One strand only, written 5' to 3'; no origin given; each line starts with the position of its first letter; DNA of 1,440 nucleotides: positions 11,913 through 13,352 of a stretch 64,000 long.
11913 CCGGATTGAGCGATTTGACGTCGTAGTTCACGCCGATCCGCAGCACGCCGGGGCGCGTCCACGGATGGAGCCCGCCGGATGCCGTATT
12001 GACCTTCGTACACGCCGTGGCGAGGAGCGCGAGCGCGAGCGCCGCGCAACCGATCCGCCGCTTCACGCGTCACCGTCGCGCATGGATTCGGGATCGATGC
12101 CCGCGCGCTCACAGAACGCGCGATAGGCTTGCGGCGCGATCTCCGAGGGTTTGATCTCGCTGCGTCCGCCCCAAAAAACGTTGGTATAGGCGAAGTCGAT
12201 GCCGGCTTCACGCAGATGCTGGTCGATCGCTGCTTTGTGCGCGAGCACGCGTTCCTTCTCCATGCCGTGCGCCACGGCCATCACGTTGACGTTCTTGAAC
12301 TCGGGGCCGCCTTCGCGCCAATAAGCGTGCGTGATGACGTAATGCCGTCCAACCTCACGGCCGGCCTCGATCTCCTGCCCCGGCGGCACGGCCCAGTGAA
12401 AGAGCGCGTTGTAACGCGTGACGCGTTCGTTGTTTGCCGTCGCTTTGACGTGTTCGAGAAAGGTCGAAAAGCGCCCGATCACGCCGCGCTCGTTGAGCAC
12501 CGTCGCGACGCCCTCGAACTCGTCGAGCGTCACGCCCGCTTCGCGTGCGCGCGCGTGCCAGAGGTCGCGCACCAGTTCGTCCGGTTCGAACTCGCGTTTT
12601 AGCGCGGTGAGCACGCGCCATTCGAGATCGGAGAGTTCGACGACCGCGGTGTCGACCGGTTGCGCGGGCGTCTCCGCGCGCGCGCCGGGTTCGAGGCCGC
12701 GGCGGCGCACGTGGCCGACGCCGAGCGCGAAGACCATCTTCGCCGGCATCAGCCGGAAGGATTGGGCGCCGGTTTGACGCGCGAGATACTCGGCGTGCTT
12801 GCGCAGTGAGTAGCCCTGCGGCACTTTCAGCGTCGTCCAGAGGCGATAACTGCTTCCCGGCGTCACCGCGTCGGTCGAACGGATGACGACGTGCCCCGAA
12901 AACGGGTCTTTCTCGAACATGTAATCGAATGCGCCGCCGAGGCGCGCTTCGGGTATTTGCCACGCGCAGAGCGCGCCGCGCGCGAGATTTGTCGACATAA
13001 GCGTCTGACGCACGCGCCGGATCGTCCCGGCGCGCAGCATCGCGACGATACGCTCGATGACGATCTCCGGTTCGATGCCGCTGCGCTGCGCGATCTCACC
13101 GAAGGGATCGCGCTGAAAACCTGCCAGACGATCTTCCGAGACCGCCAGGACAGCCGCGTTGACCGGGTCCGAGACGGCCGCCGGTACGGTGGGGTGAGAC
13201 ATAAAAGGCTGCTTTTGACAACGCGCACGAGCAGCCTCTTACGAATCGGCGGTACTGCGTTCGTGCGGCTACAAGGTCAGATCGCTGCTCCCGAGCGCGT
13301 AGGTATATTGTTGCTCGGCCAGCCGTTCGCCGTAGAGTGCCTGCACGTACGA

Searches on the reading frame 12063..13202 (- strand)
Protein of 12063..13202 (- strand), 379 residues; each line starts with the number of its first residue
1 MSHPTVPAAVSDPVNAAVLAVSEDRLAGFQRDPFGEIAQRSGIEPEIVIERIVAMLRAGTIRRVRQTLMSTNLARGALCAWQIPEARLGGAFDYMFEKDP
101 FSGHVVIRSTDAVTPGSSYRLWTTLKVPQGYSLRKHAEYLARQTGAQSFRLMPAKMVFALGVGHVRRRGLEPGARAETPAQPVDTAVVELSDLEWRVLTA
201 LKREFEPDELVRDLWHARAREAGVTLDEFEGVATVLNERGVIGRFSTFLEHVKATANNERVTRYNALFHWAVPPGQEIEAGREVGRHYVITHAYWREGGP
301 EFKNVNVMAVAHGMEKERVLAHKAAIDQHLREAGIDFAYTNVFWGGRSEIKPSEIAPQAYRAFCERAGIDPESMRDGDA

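Call 76: find_encoding_contigs(protein=window:12063-13202:-, flank=10000, max_places=1)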
Protein window:12063-13202:- (379 aa): 3 contigs read that carry it; 1 place shown.
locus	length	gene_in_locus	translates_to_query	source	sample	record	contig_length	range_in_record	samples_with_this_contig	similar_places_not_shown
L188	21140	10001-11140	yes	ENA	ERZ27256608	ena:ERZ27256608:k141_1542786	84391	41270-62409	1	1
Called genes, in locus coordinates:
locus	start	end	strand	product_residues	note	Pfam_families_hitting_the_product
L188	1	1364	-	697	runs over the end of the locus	PF09992:NAGPA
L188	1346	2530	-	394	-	-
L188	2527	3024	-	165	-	PF14235:DUF4337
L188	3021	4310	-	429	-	PF00795:CN_hydrolase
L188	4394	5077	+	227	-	-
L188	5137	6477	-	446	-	PF07833:Cu_amine_oxidN1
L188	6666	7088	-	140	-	PF22636:FlK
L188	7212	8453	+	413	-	PF25919:BSH_CusB (faint), PF25917:BSH_RND (weak), PF25954:Beta-barrel_RND_2, PF25967:RND-MFP_C (weak), PF25989:YknX_C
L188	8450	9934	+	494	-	PF02321:OEP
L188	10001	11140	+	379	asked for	PF17805:AsnC_trans_reg2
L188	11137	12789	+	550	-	PF00496:SBP_bac_5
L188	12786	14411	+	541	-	PF00496:SBP_bac_5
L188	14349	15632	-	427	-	-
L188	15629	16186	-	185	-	-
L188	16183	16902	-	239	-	PF02163:Peptidase_M50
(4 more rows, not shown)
